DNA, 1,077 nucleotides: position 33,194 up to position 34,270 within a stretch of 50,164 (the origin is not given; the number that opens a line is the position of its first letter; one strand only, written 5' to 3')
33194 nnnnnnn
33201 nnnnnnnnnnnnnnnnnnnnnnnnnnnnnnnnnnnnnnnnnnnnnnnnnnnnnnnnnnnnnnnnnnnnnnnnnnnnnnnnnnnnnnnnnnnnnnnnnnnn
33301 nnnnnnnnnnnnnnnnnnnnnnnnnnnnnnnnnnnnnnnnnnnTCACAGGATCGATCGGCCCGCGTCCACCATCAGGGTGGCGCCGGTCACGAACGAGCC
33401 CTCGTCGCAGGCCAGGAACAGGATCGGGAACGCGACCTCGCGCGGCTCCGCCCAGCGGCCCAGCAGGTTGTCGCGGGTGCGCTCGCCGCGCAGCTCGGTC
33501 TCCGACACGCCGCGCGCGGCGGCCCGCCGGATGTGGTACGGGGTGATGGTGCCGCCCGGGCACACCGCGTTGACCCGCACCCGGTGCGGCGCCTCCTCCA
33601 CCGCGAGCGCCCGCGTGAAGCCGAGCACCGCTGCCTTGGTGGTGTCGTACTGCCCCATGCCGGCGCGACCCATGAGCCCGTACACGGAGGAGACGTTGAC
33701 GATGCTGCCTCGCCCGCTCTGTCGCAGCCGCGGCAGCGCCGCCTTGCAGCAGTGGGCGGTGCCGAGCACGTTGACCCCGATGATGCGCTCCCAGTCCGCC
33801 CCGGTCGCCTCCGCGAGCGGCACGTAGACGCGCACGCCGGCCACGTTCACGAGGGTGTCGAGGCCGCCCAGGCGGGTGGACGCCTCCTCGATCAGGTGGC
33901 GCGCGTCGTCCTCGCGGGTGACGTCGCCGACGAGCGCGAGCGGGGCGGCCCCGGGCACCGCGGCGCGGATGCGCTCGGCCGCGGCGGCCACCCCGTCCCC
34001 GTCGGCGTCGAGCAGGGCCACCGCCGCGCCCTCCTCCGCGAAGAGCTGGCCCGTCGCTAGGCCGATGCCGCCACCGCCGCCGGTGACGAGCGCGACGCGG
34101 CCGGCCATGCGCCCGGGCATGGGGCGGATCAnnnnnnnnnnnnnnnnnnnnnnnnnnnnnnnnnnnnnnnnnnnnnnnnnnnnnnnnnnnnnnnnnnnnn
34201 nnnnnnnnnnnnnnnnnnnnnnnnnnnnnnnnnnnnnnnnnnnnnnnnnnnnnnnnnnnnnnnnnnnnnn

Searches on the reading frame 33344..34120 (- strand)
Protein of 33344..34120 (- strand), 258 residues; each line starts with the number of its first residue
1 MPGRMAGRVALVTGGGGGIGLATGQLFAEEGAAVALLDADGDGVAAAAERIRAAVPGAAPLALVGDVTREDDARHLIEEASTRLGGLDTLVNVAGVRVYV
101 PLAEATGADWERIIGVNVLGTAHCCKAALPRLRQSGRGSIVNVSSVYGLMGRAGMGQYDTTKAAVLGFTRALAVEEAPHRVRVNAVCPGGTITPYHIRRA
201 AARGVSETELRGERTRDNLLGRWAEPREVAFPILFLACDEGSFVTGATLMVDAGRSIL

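Call 58: search_protein_families(library=pfam, proteins=[window:33344-34120:-], max_evalue=0.0001)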
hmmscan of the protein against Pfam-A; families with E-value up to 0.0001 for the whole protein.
window:33344-34120:- (258 aa): 3 families
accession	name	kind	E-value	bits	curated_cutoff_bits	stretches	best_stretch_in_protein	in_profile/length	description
PF13561.12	adh_short_C2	-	3.5e-55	187.6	27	1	18-254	7-234/236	Enoyl-(Acyl carrier protein) reductase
PF00106.31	adh_short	-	1.8e-53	181.4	26.6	1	8-196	1-187/195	short chain dehydrogenase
PF08659.16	KR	-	5.6e-13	49.6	22.6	1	10-170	3-161/180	KR domain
